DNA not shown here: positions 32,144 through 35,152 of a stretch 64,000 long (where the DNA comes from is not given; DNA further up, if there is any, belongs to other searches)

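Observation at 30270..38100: Six-gene envelope cluster of unknown function: an RHH-PilZ regulator plus three lipoproteins, a TolB-like propeller and a TPR protein (Tol-Pal-like periplasmic module without a motor)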

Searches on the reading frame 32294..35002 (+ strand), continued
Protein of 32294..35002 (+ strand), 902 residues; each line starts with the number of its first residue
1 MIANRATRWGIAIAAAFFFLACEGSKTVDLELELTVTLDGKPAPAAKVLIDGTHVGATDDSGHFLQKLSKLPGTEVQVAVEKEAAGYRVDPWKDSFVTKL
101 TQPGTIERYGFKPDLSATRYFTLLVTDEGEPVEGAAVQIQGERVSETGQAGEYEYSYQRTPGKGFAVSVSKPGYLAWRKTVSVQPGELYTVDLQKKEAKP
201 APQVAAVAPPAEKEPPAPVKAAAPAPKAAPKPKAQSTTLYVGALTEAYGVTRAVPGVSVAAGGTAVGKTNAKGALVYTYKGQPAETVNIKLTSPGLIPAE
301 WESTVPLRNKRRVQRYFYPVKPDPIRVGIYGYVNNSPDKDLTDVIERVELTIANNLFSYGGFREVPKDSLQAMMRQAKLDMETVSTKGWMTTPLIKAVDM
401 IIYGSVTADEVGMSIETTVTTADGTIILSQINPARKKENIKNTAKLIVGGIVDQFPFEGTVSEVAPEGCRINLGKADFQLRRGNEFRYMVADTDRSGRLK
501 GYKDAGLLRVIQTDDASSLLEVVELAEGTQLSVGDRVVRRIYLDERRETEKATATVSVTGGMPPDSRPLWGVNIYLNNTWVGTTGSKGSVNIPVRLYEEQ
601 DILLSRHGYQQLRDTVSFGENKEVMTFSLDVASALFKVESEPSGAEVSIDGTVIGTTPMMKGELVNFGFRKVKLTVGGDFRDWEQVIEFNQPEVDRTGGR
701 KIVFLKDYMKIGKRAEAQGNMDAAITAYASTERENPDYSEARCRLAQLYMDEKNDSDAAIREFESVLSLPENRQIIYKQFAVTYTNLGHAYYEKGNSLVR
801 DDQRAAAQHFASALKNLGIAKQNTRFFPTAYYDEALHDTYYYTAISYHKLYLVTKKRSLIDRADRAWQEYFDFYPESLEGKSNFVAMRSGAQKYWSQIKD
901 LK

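Call 59: find_encoding_contigs(protein=P0273, flank=10000, max_places=4)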
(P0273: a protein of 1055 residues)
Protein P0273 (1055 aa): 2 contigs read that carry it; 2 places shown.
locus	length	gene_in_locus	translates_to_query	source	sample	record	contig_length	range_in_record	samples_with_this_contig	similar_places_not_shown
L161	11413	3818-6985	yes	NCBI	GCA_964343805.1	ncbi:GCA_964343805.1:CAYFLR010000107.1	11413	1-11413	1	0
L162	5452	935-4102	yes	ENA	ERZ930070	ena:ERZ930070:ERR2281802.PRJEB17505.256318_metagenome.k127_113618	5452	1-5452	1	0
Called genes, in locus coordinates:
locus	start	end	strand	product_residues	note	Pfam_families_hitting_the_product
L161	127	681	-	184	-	-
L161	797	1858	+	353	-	PF03734:YkuD, PF24125:Cds6_C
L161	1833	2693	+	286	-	-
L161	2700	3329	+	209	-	PF08239:SH3_3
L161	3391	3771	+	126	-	-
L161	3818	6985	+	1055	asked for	PF08308:PEGA (faint)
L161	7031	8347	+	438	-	PF00930:DPPIV_N (faint), PF07676:PD40 (faint), PF26550:Tricorn_2nd, PF26549:Tricorn_N (weak)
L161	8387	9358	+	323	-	-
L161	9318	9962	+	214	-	PF00496:SBP_bac_5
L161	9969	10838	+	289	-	PF07238:PilZ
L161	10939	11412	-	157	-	?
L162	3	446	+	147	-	?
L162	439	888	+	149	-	-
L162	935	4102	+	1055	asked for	PF08308:PEGA (faint)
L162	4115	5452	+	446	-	?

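Call 60: find_encoding_contigs(protein=P0276, flank=10000, max_places=3)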
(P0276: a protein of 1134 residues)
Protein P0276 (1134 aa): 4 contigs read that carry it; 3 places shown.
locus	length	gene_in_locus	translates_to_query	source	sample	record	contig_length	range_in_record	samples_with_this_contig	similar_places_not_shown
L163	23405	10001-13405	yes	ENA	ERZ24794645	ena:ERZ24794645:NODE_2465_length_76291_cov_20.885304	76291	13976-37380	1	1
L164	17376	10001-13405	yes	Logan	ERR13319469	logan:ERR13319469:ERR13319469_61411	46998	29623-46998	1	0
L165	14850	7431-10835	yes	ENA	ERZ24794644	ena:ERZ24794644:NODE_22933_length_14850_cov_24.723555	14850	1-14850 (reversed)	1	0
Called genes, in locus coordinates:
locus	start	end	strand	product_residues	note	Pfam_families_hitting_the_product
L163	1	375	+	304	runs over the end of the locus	PF01745:IPT, PF01715:IPPT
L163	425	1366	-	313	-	-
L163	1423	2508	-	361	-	PF00719:Pyrophosphatase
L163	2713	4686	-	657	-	PF07719:TPR_2 (faint), PF13174:TPR_6 (faint), PF13424:TPR_12 (faint), PF01464:SLT, PF27553:SLT_superhelical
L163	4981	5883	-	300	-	-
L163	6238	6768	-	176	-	-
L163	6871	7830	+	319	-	PF03734:YkuD, PF24125:Cds6_C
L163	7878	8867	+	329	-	-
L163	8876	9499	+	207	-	PF06347:SH3_4 (faint), PF08239:SH3_3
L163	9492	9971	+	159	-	-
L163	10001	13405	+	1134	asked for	PF13620:CarboxypepD_reg (faint), PF13715:CarbopepD_reg_2 (faint), PF08308:PEGA (faint)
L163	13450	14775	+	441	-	PF26550:Tricorn_2nd (faint), PF00930:DPPIV_N (faint), PF26549:Tricorn_N, PF07676:PD40 (weak)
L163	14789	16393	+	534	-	PF00496:SBP_bac_5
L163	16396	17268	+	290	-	PF07238:PilZ (weak)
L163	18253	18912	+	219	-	-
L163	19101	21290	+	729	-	PF02012:BNR (faint), PF15902:Sortilin-Vps10 (faint)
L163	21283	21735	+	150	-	-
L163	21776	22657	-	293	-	PF00590:TP_methylase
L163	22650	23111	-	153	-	-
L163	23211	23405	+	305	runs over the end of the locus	-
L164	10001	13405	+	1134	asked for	PF13620:CarboxypepD_reg (faint), PF13715:CarbopepD_reg_2 (faint), PF08308:PEGA (faint)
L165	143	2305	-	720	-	PF07719:TPR_2 (faint), PF13174:TPR_6 (faint), PF13424:TPR_12 (faint), PF01464:SLT, PF27553:SLT_superhelical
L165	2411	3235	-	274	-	-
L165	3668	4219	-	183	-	-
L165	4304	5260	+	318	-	PF03734:YkuD, PF24125:Cds6_C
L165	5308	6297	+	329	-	-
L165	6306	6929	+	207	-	PF06347:SH3_4 (faint), PF08239:SH3_3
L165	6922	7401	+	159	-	-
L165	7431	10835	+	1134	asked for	PF13620:CarboxypepD_reg (faint), PF13715:CarbopepD_reg_2 (faint), PF08308:PEGA (faint)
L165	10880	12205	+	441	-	PF26550:Tricorn_2nd (faint), PF00930:DPPIV_N (faint), PF26549:Tricorn_N, PF07676:PD40 (weak)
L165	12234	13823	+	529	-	PF00496:SBP_bac_5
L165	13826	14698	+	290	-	PF07238:PilZ (weak)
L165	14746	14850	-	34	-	?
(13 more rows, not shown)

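Call 61: find_encoding_contigs(protein=P0304, flank=10000, max_places=3)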
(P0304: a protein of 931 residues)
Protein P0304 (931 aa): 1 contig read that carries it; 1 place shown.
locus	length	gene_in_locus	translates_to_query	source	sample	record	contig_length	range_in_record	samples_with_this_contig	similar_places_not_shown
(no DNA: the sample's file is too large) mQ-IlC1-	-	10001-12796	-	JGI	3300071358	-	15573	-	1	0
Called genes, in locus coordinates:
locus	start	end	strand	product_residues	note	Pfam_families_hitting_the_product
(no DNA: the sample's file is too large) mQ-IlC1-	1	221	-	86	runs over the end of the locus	PF01016:Ribosomal_L27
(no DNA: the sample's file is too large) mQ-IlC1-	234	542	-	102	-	PF00829:Ribosomal_L21p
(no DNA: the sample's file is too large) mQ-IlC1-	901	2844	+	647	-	PF02120:Flg_hook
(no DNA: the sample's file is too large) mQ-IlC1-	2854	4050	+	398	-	PF03963:FlgD, PF13860:FlgD_ig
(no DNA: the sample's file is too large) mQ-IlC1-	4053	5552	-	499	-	PF10150:RNase_E_G, PF20833:RNase_E_G_Thio (weak)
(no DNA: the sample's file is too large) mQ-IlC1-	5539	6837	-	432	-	PF04413:Glycos_transf_N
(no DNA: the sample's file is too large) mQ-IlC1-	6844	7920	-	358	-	PF01075:Glyco_transf_9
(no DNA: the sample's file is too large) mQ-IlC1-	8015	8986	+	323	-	-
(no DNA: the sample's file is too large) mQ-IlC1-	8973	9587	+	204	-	-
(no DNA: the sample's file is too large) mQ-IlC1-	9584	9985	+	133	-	-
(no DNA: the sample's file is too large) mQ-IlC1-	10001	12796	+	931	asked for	PF08308:PEGA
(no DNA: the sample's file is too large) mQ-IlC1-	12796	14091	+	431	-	PF26550:Tricorn_2nd (faint), PF07676:PD40 (faint), PF26549:Tricorn_N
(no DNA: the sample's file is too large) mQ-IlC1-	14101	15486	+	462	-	?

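Call 64: find_homologous_proteins(query=P0276, max_evalue=1e-20)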
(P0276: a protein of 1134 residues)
Query P0276 (1134 aa): 1 proteins with E <= 1e-20 among 8000 candidates.
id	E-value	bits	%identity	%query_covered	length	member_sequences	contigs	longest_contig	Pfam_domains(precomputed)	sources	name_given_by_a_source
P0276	0.0e+0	2540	100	100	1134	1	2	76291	PF13715.13,PF08308.18,PF13620.13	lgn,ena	-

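Call 65: list_cluster_members(proteins=[P0273, P0275, P0277, P0278, P0280, P0281, P0283, P0284, P0289, P0304])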
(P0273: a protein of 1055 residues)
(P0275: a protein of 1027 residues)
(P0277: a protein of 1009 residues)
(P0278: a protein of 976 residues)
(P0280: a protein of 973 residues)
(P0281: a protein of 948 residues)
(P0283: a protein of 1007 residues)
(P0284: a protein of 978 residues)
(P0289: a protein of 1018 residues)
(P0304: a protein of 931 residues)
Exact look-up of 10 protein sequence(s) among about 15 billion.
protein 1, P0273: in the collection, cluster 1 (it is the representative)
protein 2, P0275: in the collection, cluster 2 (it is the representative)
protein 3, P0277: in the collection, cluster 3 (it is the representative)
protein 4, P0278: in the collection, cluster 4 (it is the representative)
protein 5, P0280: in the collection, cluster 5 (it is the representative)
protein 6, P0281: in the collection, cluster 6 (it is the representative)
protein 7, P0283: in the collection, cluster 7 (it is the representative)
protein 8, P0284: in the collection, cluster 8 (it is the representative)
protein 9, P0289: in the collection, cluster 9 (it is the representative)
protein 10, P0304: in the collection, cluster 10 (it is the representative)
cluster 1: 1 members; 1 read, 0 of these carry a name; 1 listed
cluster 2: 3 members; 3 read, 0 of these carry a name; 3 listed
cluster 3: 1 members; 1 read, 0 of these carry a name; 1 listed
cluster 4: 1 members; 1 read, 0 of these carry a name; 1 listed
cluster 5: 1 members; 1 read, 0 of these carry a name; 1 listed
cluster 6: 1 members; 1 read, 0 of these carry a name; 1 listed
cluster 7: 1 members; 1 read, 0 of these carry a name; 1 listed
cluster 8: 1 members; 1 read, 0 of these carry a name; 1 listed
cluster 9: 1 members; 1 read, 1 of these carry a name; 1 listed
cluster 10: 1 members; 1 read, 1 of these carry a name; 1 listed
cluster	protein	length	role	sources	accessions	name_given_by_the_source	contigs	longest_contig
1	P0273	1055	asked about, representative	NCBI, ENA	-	-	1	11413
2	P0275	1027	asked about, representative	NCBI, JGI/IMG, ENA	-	-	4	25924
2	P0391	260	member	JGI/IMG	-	-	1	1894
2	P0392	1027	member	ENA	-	-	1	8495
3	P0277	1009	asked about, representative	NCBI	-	-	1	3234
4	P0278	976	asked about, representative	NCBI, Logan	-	-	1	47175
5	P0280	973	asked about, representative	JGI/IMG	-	-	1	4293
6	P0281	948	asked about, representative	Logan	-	-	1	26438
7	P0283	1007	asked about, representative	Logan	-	-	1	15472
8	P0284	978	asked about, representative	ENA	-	-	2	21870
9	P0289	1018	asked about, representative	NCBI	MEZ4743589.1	MAG: PEGA domain-containing protein [Bdellovibrionota bacterium]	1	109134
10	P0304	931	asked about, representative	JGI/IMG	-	hypothetical protein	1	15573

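Call 66: find_encoding_contigs(protein=P0289, flank=9000, max_places=1)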
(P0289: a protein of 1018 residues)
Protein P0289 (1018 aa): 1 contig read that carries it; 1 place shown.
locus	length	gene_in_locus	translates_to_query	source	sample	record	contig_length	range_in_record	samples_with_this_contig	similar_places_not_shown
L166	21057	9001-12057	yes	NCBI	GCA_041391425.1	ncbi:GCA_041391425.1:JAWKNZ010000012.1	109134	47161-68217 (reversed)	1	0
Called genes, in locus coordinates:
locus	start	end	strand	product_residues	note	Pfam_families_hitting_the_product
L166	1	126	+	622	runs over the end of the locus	-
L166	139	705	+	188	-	-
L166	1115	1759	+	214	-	-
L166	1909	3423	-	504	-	PF10150:RNase_E_G, PF20833:RNase_E_G_Thio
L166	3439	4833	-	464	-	PF04413:Glycos_transf_N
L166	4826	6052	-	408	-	PF01075:Glyco_transf_9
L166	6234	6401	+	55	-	-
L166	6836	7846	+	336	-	-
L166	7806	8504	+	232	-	-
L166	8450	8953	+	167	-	-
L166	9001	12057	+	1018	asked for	PF08308:PEGA (weak)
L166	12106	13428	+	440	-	PF26550:Tricorn_2nd (faint), PF00930:DPPIV_N (faint), PF07676:PD40 (faint), PF26549:Tricorn_N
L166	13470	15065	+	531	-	PF00496:SBP_bac_5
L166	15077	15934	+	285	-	PF07238:PilZ (weak)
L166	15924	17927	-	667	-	-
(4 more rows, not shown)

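Call 67: find_encoding_contigs(protein=P0278, flank=9000, max_places=1)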
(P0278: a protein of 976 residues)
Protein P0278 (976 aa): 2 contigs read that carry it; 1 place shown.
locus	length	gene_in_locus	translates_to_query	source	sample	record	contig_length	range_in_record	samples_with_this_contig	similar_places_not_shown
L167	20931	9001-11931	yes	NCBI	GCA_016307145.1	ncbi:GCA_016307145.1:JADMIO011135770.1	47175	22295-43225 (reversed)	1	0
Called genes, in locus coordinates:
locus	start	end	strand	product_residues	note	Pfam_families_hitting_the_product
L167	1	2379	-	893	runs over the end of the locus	PF06739:SBBP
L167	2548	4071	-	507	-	PF10150:RNase_E_G, PF20833:RNase_E_G_Thio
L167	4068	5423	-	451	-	PF04413:Glycos_transf_N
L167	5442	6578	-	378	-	PF01075:Glyco_transf_9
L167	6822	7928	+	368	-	-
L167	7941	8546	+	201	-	PF08239:SH3_3 (weak)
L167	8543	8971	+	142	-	-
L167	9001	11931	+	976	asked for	PF13620:CarboxypepD_reg (faint), PF23374:Fn3_arc (faint), PF13715:CarbopepD_reg_2 (faint), PF08308:PEGA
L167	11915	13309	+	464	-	PF00930:DPPIV_N (faint), PF07676:PD40 (faint), PF26549:Tricorn_N, PF26550:Tricorn_2nd (weak)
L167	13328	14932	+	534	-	PF00496:SBP_bac_5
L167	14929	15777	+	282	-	PF07238:PilZ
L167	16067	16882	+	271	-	PF14394:DUF4423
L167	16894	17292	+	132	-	-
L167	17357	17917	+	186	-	-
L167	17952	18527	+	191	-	-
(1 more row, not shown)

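Call 68: find_encoding_contigs(protein=P0281, flank=9000, max_places=1)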
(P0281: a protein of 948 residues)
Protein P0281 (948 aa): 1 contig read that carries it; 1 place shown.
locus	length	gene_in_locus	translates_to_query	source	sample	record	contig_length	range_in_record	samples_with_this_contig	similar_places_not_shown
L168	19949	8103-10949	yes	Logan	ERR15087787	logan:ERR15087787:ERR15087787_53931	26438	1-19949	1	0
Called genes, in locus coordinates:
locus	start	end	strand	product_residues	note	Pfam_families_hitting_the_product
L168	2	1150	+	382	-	?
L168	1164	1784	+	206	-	-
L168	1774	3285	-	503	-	PF10150:RNase_E_G, PF20833:RNase_E_G_Thio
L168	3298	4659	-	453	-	PF04413:Glycos_transf_N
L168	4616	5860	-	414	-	PF01075:Glyco_transf_9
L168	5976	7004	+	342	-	-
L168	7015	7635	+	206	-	PF08239:SH3_3 (weak)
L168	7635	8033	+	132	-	-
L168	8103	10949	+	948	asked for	PF13715:CarbopepD_reg_2 (faint), PF08308:PEGA, PF25058:ARM_TT21 (weak)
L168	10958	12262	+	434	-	PF07676:PD40 (faint), PF26550:Tricorn_2nd (weak), PF26549:Tricorn_N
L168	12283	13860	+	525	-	PF00496:SBP_bac_5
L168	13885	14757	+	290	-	PF07238:PilZ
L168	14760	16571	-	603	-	-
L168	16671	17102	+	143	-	-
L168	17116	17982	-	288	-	PF01678:DAP_epimerase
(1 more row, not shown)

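Call 76: search_protein_families(library=pfam, proteins=[L163:6871-7830:+, L163:7878-8867:+, L163:8876-9499:+, L163:9492-9971:+, L163:10001-13405:+, L163:13450-14775:+, L163:14789-16393:+, L163:16396-17268:+], max_evalue=0.01)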
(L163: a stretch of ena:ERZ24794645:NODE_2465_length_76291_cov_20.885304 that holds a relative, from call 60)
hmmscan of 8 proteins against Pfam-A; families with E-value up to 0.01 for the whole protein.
L163:6871-7830:+ (319 aa): 2 families
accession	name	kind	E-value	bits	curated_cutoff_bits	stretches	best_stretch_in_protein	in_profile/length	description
PF03734.19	YkuD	-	9.6e-16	59.1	23.4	1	46-180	2-146/146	L,D-transpeptidase catalytic domain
PF24125.1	Cds6_C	-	6.3e-15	55.9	27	1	200-302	3-111/111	Cds6 C-terminal NTF2-like domain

L163:7878-8867:+ (329 aa): 0 families

L163:8876-9499:+ (207 aa): 2 families
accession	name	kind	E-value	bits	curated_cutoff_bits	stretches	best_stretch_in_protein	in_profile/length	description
PF08239.17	SH3_3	-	1.1e-10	41.9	27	1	154-203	2-51/54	Bacterial SH3 domain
PF06347.19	SH3_4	-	1.8e-05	24.8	24.1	1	154-204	4-53/56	Bacterial SH3 domain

L163:9492-9971:+ (159 aa): 0 families

L163:10001-13405:+ (1134 aa): 5 families
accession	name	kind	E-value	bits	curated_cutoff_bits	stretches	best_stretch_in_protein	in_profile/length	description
PF13715.12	CarbopepD_reg_2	-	7.5e-10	39.2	32.2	0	792-853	10-72/88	CarboxypepD_reg-like domain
PF13620.12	CarboxypepD_reg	-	1.1e-07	32.6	32.3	0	370-443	6-77/82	Carboxypeptidase regulatory-like domain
PF08308.17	PEGA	-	1.3e-06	28.6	20.8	1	862-919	2-57/71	PEGA domain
PF25058.1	ARM_TT21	-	0.00044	20.7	27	1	937-989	98-150/155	Tetratricopeptide repeat protein 21 ARM repeat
PF07719.23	TPR_2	-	0.0041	17.6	27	0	936-959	4-27/34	Tetratricopeptide repeat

L163:13450-14775:+ (441 aa): 2 families
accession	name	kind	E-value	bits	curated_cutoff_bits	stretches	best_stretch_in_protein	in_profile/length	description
PF07676.18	PD40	-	4.1e-20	71.6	20.9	3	242-277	2-38/38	WD40-like Beta Propeller Repeat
PF00930.27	DPPIV_N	-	5.3e-06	25.8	22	0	351-389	94-132/354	Dipeptidyl peptidase IV (DPP IV) N-terminal region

L163:14789-16393:+ (534 aa): 1 family
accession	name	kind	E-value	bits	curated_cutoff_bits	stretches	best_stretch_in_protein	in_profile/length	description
PF00496.27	SBP_bac_5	-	3e-72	244.2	32.4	1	69-443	2-357/368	Bacterial extracellular solute-binding proteins, family 5 Middle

L163:16396-17268:+ (290 aa): 1 family
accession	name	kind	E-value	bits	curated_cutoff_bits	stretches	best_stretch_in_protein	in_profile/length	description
PF07238.19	PilZ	-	5.3e-07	30.4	22.5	1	156-261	3-100/102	PilZ domain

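Call 83: search_protein_families(library=padloc, proteins=[window:32294-35002:+], max_evalue=0.001)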
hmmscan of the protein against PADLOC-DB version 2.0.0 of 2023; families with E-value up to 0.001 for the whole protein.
window:32294-35002:+ (902 aa): 0 families
